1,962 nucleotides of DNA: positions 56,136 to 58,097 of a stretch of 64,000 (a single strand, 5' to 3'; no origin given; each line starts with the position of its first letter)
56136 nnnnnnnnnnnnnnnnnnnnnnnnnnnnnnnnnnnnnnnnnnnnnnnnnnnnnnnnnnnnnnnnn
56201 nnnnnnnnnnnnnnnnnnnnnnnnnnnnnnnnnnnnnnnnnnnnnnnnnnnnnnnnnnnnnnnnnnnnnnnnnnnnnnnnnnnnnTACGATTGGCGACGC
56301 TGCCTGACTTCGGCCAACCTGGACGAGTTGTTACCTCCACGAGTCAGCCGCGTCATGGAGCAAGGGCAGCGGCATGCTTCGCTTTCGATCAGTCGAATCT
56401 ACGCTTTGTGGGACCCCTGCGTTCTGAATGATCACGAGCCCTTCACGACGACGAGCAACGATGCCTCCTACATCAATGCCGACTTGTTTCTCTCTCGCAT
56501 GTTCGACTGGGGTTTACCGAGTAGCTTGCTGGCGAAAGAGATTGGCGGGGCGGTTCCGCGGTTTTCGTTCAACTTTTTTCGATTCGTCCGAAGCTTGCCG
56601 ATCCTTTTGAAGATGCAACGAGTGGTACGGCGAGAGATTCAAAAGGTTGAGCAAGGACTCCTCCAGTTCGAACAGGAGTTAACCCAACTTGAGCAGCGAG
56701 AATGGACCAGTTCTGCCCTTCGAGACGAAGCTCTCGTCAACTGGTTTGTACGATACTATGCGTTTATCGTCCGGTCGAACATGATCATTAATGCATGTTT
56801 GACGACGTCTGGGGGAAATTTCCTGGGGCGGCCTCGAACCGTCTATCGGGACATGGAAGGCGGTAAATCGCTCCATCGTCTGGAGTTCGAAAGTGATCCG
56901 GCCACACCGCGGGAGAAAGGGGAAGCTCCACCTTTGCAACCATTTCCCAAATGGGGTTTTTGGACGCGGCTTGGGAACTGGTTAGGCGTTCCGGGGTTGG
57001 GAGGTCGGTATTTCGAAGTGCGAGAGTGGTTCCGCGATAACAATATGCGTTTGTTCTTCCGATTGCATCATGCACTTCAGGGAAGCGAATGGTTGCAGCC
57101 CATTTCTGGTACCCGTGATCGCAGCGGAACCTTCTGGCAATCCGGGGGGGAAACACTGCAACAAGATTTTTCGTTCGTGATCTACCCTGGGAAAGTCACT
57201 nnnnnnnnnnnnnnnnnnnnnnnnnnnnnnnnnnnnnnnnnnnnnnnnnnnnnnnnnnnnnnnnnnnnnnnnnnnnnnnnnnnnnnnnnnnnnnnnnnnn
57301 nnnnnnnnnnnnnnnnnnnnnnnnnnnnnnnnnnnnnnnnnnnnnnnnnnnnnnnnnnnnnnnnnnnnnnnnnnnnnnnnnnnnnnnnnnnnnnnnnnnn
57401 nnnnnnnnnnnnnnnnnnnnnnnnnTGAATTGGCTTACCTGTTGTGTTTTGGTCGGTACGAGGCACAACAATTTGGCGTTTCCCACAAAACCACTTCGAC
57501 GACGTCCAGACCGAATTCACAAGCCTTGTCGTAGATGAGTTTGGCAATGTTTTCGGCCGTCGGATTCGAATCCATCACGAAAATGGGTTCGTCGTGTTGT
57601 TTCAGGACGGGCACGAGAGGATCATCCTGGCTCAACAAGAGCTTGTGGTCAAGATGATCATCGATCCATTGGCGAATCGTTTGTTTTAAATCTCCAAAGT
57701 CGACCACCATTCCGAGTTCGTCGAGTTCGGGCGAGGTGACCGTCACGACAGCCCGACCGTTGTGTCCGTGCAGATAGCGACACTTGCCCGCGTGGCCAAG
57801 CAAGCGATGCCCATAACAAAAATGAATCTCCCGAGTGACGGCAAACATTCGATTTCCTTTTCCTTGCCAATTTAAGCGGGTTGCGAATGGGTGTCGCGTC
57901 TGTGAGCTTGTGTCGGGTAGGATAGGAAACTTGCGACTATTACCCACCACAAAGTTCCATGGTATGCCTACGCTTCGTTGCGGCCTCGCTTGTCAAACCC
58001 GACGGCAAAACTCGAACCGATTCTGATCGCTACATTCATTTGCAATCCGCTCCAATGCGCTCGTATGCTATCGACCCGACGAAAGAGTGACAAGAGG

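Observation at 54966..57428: α/β-hydrolase-like domain fused to a PEP-synthase / rifampin-phosphotransferase-like kinase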

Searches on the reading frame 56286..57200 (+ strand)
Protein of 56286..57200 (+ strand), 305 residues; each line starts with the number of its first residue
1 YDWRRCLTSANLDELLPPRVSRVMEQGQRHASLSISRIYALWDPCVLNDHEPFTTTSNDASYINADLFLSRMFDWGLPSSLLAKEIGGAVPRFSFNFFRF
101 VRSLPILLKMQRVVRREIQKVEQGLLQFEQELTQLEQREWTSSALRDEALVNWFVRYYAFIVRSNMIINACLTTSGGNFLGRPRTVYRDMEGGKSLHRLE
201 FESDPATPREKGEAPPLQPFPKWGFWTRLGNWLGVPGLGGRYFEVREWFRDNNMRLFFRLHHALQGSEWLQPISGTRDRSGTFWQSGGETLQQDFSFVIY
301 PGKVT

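Call 75: predict_structure(alignment_id=A2)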
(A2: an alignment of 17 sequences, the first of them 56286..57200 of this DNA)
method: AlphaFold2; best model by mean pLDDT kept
length: 305 residues; sequences in the alignment: 17
mean_pLDDT: 82.5   pTM: 0.83
mean pLDDT of the five models: 82.5, 78.3, 78.1, 75.9, 72.2
residues with pLDDT >= 90: 113; 70-90: 146; 50-70: 28; < 50: 18
segments of 3 or more residues with pLDDT < 50: 289-305
pLDDT, mean of each block of 10 residues (from residue 1): 75 72 92 84 83 82 86 89 75 91 91 91 95 95 95 96 90 84 61 59 84 85 89 88 90 91 94 86 64 38 38
secondary structure, 60 per line:
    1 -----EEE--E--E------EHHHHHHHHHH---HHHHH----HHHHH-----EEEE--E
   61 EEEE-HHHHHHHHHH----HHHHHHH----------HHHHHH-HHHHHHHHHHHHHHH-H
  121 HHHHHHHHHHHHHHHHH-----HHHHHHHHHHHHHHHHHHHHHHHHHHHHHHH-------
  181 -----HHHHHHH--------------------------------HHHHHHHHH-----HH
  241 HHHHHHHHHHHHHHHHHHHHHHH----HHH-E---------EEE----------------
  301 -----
elements in order: E6-8 H22-31 H35-39 H44-48 E54-57 E60-64 H66-75 H80-86 H97-102 H104-118 H120-137 H143-173 H186-192 H225-233 H239-263 E282-284

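Call 82: search_solved_structures(query=A2, max_evalue=10, show_alignments=3)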
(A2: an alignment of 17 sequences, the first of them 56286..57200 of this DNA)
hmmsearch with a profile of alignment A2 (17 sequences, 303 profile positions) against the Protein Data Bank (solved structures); distinct sequences matched with E-value up to 10: 6.
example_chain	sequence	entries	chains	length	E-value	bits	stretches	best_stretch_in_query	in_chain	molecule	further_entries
5i6f_A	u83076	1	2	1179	0.0073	18.7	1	188-262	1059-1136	Acetyl-CoA carboxylase-like protein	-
5i6g_A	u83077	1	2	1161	0.0076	18.7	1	188-261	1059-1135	Acetyl-CoA carboxylase-like protein,Acetyl-CoA carboxylase-like protein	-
5i6h_A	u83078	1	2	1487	0.0077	18.7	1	188-261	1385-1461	Acetyl-CoA carboxylase-like protein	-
5i6i_A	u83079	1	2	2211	0.012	18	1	188-261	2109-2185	Acetyl-CoA carboxylase-like protein,Acetyl-CoA carboxylase-like protein,Acetyl-CoA carboxy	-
1i84_U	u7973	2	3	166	0.2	14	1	26-66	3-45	SMOOTH MUSCLE MYOSIN REGULATORY LIGHT CHAIN | MYOSIN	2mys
8ip8_ua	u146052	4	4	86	0.84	12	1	193-276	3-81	40S ribosomal protein eS28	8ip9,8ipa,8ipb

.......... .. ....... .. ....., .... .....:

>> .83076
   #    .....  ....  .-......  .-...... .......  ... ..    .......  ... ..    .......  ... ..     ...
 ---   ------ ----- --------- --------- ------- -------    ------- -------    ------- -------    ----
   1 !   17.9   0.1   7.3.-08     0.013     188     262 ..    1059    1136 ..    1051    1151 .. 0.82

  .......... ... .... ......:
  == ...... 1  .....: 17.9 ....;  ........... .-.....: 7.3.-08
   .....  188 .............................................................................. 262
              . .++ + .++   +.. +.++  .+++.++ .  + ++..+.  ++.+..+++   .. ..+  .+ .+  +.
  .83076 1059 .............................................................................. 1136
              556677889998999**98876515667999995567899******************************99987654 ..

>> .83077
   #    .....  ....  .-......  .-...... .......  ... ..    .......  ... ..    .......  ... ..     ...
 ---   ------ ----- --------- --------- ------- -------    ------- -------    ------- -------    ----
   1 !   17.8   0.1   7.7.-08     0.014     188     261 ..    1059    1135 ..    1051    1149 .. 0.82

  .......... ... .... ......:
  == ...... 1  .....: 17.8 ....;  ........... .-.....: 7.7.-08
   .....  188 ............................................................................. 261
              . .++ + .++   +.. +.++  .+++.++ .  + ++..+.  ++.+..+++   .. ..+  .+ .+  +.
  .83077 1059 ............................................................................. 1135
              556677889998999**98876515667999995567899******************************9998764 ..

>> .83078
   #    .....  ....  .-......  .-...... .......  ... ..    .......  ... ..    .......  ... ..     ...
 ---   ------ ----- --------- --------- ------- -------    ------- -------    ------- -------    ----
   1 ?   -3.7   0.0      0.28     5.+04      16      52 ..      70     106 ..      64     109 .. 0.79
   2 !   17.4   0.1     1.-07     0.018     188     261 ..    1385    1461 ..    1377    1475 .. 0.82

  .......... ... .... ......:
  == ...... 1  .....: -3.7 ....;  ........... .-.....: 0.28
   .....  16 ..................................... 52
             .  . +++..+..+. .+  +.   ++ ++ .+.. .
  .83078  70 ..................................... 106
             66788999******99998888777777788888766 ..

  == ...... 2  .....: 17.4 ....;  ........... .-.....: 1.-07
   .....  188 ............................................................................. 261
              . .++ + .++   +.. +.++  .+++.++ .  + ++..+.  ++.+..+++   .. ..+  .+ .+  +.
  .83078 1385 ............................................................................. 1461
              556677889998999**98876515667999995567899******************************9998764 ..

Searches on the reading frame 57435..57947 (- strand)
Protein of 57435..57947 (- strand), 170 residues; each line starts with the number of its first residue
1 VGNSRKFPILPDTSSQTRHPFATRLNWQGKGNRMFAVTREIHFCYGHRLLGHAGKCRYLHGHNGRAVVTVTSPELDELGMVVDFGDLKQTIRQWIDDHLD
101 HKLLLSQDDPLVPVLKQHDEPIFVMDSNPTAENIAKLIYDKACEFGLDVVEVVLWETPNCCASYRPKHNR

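Call 8: search_protein_families(library=pfam, proteins=[window:57435-57947:-], max_evalue=0.001)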
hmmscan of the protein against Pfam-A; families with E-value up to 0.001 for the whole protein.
window:57435-57947:- (170 aa): 1 family
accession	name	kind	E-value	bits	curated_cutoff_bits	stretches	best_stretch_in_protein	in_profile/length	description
PF01242.24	PTPS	-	2.2e-34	118.5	22.4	1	37-166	2-120/121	6-pyruvoyl tetrahydropterin synthase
